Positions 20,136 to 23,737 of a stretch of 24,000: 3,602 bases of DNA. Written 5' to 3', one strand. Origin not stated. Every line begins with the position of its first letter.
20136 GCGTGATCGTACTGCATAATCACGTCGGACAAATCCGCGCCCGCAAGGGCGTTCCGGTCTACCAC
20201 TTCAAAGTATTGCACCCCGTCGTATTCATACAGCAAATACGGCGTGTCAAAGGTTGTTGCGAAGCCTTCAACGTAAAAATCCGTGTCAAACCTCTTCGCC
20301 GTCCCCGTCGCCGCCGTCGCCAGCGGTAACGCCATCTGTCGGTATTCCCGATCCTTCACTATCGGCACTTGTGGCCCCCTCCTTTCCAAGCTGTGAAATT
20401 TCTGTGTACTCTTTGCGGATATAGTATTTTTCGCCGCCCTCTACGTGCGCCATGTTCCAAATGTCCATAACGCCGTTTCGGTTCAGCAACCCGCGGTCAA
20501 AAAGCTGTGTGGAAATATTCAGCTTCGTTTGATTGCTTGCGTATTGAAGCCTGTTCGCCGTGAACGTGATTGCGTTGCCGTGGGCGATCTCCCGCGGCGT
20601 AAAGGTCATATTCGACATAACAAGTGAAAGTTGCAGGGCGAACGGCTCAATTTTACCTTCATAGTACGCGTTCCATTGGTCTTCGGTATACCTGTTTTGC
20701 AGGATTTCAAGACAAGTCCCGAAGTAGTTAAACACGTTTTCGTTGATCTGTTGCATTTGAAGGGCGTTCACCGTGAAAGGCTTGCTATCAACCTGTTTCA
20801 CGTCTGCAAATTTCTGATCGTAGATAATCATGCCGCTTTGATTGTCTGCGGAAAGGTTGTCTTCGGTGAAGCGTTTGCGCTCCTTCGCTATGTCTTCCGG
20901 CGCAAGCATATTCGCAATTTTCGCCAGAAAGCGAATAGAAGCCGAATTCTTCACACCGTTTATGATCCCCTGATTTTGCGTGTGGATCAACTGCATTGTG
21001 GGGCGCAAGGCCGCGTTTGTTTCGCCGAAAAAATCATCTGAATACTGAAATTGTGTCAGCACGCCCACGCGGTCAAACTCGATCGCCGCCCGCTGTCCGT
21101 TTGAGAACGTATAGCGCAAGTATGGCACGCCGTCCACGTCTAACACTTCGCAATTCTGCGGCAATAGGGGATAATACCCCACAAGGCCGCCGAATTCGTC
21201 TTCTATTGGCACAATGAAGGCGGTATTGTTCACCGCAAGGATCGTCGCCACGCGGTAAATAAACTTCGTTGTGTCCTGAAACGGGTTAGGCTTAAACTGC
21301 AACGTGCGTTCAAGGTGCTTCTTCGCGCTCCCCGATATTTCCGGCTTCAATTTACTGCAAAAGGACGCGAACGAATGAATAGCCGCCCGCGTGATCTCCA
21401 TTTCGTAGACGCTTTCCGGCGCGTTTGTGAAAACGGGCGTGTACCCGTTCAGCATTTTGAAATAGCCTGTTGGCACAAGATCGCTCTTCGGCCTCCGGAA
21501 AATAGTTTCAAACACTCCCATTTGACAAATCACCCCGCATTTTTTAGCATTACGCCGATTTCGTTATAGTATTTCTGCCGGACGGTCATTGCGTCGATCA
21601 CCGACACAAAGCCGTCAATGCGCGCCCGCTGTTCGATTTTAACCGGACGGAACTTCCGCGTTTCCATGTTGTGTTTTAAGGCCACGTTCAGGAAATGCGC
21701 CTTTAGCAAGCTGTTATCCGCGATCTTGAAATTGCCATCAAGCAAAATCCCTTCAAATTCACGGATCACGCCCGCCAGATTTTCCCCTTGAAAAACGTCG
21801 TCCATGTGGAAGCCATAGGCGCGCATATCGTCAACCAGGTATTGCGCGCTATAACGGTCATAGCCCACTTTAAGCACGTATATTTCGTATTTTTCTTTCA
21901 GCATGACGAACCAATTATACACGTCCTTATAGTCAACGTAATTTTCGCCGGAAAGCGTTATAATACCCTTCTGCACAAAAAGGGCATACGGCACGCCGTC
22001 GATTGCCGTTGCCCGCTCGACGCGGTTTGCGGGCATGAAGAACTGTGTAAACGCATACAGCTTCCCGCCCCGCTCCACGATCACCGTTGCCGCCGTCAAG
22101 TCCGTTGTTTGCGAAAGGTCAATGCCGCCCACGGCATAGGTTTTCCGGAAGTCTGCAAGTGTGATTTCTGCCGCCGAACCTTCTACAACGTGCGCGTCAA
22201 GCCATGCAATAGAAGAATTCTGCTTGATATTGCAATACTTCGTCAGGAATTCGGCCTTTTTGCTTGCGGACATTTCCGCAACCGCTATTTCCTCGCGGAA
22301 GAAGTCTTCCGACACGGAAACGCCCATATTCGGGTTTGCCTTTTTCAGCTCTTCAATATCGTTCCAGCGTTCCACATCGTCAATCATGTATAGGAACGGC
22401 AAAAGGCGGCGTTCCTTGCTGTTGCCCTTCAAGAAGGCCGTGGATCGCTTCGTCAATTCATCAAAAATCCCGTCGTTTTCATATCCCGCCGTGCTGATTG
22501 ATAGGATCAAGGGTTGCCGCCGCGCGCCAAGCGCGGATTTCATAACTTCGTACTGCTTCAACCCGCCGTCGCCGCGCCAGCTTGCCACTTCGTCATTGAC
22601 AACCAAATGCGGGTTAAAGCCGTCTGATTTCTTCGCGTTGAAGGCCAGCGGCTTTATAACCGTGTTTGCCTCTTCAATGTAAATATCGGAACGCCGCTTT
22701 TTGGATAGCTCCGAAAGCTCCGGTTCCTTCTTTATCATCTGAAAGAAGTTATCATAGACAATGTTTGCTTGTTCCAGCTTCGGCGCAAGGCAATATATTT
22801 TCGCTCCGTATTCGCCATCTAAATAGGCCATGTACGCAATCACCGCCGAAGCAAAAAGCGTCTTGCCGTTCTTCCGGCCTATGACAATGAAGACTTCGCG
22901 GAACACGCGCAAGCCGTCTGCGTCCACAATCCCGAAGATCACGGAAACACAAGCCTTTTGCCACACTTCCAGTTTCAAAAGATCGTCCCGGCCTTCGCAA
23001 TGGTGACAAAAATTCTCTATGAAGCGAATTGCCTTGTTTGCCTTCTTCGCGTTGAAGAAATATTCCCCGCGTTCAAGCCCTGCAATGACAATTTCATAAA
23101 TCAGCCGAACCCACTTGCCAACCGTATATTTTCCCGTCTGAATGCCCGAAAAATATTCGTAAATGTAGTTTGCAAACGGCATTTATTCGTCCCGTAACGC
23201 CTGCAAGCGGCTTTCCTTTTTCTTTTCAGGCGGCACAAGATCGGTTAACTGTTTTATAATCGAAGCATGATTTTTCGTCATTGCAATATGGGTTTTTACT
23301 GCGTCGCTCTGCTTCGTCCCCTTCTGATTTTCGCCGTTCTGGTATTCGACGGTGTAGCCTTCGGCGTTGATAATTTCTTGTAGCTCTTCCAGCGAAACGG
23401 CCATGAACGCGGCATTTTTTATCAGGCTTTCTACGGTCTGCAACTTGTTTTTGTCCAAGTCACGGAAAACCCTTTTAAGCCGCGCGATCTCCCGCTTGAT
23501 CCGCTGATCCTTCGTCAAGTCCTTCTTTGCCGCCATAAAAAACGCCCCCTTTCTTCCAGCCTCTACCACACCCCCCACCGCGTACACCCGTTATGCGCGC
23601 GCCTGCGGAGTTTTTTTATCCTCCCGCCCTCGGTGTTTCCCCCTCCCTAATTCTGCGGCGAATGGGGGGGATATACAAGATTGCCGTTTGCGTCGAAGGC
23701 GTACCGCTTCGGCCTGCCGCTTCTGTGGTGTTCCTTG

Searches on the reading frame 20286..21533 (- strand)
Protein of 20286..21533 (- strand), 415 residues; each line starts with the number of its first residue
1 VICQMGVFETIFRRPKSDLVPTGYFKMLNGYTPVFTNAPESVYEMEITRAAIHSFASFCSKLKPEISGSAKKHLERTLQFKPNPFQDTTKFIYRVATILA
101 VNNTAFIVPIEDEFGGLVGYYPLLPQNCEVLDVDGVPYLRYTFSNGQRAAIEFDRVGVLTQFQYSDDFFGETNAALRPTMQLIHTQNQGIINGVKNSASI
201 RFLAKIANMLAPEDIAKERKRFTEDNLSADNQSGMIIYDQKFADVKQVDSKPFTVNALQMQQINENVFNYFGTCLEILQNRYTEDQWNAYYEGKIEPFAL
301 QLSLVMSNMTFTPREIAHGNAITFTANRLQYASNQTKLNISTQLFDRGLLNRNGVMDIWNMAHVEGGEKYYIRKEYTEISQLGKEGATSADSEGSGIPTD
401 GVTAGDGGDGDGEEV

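Call 13: search_protein_families(library=phrogs, proteins=[window:20286-21533:-], max_evalue=0.001)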
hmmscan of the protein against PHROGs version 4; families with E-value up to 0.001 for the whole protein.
window:20286-21533:- (415 aa): 3 families
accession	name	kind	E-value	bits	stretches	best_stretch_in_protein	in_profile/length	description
phrog_12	-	head and packaging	6.4e-38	132.2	1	5-406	48-457/646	portal protein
phrog_29023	-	unknown function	3e-09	38.1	1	281-374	3-96/152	-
phrog_5929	-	head and packaging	5.3e-05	23.6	1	283-390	105-213/228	portal protein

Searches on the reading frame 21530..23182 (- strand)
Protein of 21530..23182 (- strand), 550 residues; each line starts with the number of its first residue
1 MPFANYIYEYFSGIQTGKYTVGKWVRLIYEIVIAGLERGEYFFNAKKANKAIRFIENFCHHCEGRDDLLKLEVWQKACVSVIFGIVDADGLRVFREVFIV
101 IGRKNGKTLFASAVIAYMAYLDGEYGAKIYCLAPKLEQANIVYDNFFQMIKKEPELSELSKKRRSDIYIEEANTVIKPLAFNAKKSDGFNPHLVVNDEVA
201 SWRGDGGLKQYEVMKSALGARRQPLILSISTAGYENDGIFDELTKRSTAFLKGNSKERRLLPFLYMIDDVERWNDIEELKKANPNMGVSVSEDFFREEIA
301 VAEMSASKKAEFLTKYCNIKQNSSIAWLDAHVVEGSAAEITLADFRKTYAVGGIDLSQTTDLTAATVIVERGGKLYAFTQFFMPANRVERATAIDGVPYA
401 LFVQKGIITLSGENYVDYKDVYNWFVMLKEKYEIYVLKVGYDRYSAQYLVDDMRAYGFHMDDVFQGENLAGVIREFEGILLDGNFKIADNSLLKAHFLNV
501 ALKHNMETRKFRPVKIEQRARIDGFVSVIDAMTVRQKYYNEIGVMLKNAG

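Call 13: search_protein_families(library=phrogs, proteins=[window:21530-23182:-], max_evalue=0.001)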
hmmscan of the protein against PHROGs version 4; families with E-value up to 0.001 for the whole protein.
window:21530-23182:- (550 aa): 8 families
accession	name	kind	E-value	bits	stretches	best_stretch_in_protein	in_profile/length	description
phrog_9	-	head and packaging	5.2e-141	473.1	1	32-541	172-669/812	terminase large subunit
phrog_2699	-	head and packaging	4.3e-60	204.2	1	248-541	6-299/315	terminase large subunit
phrog_4914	-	head and packaging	8.2e-34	118.1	1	4-193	8-212/213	terminase large subunit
phrog_10517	-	head and packaging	6.5e-21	75.8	1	8-148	38-183/207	terminase large subunit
phrog_37124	-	unknown function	9.7e-11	42.7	1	354-473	1-132/143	-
phrog_7622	-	head and packaging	5.3e-07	30.4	1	74-183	60-172/224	terminase large subunit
phrog_7331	-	head and packaging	1.7e-06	28.6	1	457-534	14-91/113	terminase large subunit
phrog_2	-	head and packaging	0.00055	19.8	1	95-455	278-546/807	terminase large subunit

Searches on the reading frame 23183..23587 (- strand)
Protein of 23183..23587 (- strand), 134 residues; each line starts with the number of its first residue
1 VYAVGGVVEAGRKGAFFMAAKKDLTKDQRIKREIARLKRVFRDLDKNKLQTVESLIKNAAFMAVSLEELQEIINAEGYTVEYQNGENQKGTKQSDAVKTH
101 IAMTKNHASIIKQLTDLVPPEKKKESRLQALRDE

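Call 13: search_protein_families(library=phrogs, proteins=[window:23183-23587:-], max_evalue=0.001)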
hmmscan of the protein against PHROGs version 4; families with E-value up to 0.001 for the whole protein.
window:23183-23587:- (134 aa): 2 families
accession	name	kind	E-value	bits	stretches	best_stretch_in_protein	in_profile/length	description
phrog_1066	-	unknown function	1e-30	107.3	1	19-129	2-112/119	-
phrog_5110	-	head and packaging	2.2e-07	31.9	1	37-125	17-103/110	terminase small subunit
